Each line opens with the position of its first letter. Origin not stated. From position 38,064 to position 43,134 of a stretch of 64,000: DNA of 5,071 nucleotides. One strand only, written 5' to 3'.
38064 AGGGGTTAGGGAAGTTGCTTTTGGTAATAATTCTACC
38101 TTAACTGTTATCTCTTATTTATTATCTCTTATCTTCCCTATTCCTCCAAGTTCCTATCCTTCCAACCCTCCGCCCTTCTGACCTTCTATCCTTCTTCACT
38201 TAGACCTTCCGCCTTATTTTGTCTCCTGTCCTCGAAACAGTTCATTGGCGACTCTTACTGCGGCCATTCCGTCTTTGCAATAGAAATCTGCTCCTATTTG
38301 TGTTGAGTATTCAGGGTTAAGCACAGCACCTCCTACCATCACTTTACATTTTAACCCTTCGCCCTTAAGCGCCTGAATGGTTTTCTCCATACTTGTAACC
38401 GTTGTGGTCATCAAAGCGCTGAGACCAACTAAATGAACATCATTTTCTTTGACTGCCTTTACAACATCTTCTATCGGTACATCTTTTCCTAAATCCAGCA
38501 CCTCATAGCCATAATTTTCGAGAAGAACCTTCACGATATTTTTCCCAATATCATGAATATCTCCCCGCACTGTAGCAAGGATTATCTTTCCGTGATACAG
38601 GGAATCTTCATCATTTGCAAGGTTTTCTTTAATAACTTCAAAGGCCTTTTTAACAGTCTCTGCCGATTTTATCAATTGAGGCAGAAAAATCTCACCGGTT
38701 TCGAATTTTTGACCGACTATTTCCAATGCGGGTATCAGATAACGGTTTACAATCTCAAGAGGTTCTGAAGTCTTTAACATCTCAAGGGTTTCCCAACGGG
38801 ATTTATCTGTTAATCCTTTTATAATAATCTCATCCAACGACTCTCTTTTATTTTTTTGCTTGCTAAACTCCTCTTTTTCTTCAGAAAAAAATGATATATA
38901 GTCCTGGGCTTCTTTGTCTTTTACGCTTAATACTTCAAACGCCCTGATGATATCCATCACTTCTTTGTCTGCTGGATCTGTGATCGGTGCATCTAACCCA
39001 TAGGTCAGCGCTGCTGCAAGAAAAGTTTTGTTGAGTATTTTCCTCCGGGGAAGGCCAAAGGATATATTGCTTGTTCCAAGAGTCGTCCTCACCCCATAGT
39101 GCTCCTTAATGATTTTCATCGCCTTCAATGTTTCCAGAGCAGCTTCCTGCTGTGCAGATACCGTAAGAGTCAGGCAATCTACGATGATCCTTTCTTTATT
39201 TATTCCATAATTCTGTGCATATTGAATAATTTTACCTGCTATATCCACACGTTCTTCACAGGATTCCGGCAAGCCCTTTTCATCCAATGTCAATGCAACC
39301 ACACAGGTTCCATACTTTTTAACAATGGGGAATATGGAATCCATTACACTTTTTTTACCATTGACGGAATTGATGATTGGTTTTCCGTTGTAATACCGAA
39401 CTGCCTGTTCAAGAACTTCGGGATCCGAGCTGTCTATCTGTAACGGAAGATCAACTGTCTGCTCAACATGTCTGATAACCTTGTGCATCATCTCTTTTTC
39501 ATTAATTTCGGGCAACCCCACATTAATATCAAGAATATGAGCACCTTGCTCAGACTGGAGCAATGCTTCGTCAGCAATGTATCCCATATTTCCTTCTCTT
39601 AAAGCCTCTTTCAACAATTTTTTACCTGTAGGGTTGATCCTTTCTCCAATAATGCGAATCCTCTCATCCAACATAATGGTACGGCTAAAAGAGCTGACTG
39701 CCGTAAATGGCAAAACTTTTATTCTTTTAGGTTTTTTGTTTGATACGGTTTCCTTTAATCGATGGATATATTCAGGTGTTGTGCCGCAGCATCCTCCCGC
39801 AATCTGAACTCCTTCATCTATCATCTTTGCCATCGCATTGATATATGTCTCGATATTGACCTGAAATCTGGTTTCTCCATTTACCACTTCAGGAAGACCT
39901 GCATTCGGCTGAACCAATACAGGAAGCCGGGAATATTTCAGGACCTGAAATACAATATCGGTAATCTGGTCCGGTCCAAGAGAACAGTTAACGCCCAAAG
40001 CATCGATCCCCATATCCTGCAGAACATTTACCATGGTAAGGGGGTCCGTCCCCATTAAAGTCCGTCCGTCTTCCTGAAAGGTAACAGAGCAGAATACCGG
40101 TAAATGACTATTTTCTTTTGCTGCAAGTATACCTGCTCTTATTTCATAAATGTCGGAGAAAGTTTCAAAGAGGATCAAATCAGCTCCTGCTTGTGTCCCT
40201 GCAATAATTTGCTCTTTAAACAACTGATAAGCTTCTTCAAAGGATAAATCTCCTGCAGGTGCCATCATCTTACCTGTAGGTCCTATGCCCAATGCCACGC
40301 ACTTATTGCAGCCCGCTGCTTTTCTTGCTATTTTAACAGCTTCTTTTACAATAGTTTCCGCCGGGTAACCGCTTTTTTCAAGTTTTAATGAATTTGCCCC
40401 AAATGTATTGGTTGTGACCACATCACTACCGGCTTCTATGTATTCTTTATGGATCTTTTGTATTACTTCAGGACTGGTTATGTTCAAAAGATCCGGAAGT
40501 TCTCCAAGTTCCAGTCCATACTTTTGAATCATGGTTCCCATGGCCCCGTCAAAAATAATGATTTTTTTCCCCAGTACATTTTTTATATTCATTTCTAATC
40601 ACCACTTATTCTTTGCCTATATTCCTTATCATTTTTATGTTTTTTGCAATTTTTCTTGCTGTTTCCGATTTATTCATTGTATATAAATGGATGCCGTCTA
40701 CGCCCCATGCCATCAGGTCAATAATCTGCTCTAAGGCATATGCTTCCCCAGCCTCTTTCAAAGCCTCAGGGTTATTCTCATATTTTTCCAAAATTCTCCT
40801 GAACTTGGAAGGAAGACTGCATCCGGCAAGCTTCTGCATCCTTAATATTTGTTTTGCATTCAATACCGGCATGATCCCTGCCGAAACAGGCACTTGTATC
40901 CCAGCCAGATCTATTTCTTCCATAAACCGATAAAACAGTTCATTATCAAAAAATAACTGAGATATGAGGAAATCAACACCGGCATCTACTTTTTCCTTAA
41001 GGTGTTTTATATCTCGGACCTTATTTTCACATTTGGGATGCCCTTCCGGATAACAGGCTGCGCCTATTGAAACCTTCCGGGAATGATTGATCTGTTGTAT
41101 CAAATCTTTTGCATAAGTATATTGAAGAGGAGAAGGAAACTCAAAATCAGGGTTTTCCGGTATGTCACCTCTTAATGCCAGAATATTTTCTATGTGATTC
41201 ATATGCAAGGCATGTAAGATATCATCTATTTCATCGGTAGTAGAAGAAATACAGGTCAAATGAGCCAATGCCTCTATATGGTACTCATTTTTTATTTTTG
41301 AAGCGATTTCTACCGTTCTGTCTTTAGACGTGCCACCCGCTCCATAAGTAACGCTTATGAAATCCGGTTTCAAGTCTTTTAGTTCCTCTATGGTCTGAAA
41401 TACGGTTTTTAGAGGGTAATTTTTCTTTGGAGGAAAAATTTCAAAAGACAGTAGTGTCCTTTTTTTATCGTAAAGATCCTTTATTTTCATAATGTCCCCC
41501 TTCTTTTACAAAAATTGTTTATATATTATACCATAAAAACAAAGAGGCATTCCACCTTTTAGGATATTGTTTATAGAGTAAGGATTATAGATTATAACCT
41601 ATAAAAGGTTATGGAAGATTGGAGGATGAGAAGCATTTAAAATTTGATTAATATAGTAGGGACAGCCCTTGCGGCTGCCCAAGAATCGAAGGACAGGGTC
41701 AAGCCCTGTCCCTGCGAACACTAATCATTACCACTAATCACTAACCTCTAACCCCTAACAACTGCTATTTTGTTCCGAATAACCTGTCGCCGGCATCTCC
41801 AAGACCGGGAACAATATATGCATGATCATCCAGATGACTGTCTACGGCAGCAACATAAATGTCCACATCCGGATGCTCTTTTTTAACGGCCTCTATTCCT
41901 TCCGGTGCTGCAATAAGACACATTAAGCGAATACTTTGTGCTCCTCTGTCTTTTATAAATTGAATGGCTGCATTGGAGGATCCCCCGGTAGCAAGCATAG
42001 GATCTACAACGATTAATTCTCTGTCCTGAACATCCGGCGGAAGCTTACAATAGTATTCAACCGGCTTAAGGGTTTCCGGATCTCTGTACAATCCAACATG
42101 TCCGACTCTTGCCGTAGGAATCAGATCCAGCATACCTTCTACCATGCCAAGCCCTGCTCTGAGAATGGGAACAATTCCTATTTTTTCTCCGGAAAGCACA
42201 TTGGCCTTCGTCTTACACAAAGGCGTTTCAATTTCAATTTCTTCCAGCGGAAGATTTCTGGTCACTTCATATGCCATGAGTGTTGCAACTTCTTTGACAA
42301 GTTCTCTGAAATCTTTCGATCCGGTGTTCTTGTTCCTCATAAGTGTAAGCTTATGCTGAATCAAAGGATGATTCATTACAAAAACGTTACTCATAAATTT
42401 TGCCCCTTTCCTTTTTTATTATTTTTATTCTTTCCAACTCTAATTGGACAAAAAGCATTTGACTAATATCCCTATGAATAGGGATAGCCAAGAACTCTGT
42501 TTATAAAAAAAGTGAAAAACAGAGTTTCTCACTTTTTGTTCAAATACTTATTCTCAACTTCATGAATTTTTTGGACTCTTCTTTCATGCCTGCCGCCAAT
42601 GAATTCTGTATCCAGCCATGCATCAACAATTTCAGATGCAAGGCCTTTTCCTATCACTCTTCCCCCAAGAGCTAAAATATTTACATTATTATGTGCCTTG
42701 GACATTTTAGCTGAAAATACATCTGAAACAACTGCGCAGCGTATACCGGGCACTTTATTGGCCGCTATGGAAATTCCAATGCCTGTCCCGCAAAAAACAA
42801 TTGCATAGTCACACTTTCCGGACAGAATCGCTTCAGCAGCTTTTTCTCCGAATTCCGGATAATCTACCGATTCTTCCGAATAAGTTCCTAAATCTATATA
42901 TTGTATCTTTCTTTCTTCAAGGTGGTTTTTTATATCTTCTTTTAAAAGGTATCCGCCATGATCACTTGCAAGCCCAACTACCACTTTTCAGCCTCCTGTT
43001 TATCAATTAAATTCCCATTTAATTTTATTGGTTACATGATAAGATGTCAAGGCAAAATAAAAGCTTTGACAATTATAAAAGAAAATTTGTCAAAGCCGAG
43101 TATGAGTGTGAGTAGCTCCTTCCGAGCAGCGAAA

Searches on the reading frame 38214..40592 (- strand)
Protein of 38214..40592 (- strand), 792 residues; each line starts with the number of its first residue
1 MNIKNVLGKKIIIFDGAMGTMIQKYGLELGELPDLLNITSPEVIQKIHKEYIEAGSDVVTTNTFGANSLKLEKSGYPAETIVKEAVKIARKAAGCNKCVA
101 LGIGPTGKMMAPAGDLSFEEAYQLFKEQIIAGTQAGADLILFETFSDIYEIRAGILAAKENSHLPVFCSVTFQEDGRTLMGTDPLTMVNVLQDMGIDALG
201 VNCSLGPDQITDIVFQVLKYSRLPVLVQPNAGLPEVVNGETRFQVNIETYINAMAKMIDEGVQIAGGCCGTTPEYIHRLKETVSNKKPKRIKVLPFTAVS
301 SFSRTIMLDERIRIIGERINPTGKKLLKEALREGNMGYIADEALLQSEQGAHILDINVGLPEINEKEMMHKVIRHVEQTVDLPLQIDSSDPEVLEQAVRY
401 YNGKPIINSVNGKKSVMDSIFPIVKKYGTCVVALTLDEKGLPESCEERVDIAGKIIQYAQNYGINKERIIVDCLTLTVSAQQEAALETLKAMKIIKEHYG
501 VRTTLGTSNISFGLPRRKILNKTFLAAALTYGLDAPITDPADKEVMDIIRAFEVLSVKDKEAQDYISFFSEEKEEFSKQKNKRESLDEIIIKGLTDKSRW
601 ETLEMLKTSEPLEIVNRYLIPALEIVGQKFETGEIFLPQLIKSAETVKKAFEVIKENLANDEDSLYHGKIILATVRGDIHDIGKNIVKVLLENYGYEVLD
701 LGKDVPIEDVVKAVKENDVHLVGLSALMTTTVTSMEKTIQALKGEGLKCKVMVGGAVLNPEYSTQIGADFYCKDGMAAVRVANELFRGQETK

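Call 9: search_protein_families(library=ncbifam, proteins=[window:38214-40592:-], max_evalue=0.001)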
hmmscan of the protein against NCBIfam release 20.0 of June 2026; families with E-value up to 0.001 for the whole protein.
window:38214-40592:- (792 aa): 23 families
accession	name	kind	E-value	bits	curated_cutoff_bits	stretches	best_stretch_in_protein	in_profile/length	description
TIGR02082.1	metH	equivalog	1e-157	526.8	1010.85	1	9-787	3-859/1182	methionine synthase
NF007024.0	PRK09490.1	equivalog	1.1e-119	401.1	1497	1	2-759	11-843/1234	methionine synthase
NF006396.0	PRK08645.1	equivalog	1.6e-85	287.4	453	1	2-290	3-291/611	bifunctional homocysteine S-methyltransferase/methylenetetrahydrofolate reductase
NF005719.0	PRK07535.1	domain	8.2e-84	280.9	259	1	314-575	3-264/268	methyltetrahydrofolate:corrinoid/iron-sulfur protein methyltransferase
NF005718.0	PRK07534.1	equivalog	1.8e-58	198.4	338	1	9-287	13-298/337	betaine--homocysteine S-methyltransferase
TIGR02370.1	pyl_corrinoid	subfamily_domain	4.8e-49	166.4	215.3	1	609-774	26-193/197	methyltransferase cognate corrinoid protein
NF041607.1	dimeth_corrin_MtbC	equivalog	4.5e-46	156.9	350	1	610-785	25-202/203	dimethylamine corrinoid protein MtbC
NF047996.1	corrin_MtgC_2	exception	8.6e-45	152.8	370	1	604-786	27-210/212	glycine betaine-specific corrinoid protein MtgC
NF040669.1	MtaC2_Meth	equivalog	1e-39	136.5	450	1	580-787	40-247/267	methanol--corrinoid protein MtaC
NF040655.1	MtaC_Meth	equivalog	1.7e-39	135.4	420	1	607-790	61-242/253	methanol--corrinoid protein MtaC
NF040758.1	CODH_ACS_meth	exception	2.7e-38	131.8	370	1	311-565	3-258/261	carbon monoxide dehydrogenase/acetyl-CoA synthase methytransferase subunit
NF007020.0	PRK09485.1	equivalog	8.3e-37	126.9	215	1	6-284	7-304/306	homocysteine S-methyltransferase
NF047995.1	corrinoid_MtgC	exception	7.5e-36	123.6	310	1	608-786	31-213/215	glycine betaine-specific corrinoid protein MtgC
NF052513.1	TransRegCarH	equivalog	2e-12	47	400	1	602-771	103-264/274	HTH-type transcriptional repressor CarH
TIGR00640.1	acid_CoA_mut_C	subfamily_domain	2.1e-09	37.5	57.45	1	669-761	4-96/132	methylmalonyl-CoA mutase C-terminal domain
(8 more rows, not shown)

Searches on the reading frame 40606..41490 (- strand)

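Call 9: search_protein_families(library=ncbifam, proteins=[window:40606-41490:-], max_evalue=0.001)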
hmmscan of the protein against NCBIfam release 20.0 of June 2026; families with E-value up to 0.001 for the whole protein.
window:40606-41490:- (294 aa): 4 families
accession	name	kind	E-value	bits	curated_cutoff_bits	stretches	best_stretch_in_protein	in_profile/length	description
TIGR00676.1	fadh2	equivalog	1.9e-100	335.7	293.7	1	14-286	1-275/275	methylenetetrahydrofolate reductase [NAD(P)H]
TIGR00677.1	fadh2_euk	equivalog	8.7e-72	241.8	310.05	1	14-289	2-279/281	methylenetetrahydrofolate reductase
NF006950.0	PRK09432.1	equivalog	1.6e-61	208.2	382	1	12-285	23-290/296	methylenetetrahydrofolate reductase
NF006396.0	PRK08645.1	equivalog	9.3e-28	96.7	453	1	6-288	317-605/611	bifunctional homocysteine S-methyltransferase/methylenetetrahydrofolate reductase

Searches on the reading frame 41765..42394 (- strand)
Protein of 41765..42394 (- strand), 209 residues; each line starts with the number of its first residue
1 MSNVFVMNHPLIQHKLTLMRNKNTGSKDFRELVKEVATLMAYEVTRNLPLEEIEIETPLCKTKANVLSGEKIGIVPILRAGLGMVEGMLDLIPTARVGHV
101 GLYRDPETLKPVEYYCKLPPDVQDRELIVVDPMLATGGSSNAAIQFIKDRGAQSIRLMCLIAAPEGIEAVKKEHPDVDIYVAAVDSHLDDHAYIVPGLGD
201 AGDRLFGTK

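Call 9: search_protein_families(library=ncbifam, proteins=[window:41765-42394:-], max_evalue=0.001)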
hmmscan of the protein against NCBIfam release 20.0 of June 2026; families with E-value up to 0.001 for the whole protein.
window:41765-42394:- (209 aa): 11 families
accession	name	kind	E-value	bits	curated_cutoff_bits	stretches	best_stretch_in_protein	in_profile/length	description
NF001097.0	PRK00129.1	equivalog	2.4e-93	311.7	114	1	2-209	2-209/209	uracil phosphoribosyltransferase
TIGR01091.1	upp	equivalog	1.5e-91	305.7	208.35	1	4-209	2-207/207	uracil phosphoribosyltransferase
NF002095.0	PRK00934.1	equivalog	3.3e-07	29.7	296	1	121-160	202-241/287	ribose-phosphate diphosphokinase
TIGR01251.1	ribP_PPkin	subfamily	5.6e-06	25.5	113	1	120-160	206-246/309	ribose-phosphate diphosphokinase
TIGR01367.1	pyrE_Therm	equivalog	5.4e-05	22.9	150.25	1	126-163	107-144/187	orotate phosphoribosyltransferase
NF003545.0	PRK05205.1-1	equivalog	5.8e-05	22.6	140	1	94-161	53-127/171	bifunctional pyr operon transcriptional regulator/uracil phosphoribosyltransferase PyrR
NF002636.0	PRK02304.1-5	equivalog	0.00016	21.3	125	1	124-162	117-155/176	adenine phosphoribosyltransferase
NF005299.0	PRK06827.1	subfamily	0.00024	19.9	327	1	120-160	261-301/383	phosphoribosylpyrophosphate synthetase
TIGR01090.1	apt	equivalog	0.0003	20.9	185.85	1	125-163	110-148/169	adenine phosphoribosyltransferase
NF002320.0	PRK01259.1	subfamily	0.00033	20.1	297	1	121-159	211-249/316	ribose-phosphate diphosphokinase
NF006605.0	PRK09162.1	equivalog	0.00054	19.4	181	1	99-164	73-138/183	hypoxanthine-guanine phosphoribosyltransferase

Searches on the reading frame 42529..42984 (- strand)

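Call 9: search_protein_families(library=ncbifam, proteins=[window:42529-42984:-], max_evalue=0.001)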
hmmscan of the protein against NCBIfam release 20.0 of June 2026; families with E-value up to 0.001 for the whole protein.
window:42529-42984:- (151 aa): 12 families
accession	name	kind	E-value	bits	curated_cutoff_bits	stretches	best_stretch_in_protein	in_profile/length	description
NF004051.0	PRK05571.1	subfamily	8.8e-59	197.6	135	1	2-145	3-147/149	ribose-5-phosphate isomerase B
TIGR00689.1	rpiB_lacA_lacB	subfamily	3.1e-56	189.3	88.3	1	4-145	2-144/145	RpiB/LacA/LacB family sugar-phosphate isomerase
TIGR01120.1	rpiB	equivalog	1.6e-52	177.3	138.65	1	4-144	3-143/143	ribose 5-phosphate isomerase B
TIGR02133.1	RPI_actino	equivalog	5.5e-41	139.9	168.2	1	3-144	3-146/148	ribose-5-phosphate isomerase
NF006381.0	PRK08622.1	equivalog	9.3e-40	136.2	234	1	1-147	1-148/171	galactose-6-phosphate isomerase subunit LacB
NF051858.1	EryPhIsonDerIRhiz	equivalog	6.4e-36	123.7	240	1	1-147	1-150/150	D-erythrulose-4-phosphate isomerase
TIGR01119.1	lacB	equivalog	2.4e-32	112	312.55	1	2-146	2-147/171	galactose-6-phosphate isomerase subunit LacB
NF009258.0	PRK12615.1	equivalog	3.1e-28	98.8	325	1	7-149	7-150/171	galactose-6-phosphate isomerase subunit LacB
NF006380.0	PRK08621.1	equivalog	8.5e-28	97.5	164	1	1-140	1-138/142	galactose-6-phosphate isomerase subunit LacA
TIGR01118.1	lacA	equivalog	2.6e-19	69.8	181.1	1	2-140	2-138/141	galactose-6-phosphate isomerase subunit LacA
NF009257.0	PRK12613.1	equivalog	1e-18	67.9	243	1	1-140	1-137/141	galactose-6-phosphate isomerase subunit LacA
NF006753.0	PRK09273.1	equivalog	5.6e-09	35.7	137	1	14-106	18-112/211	hypothetical protein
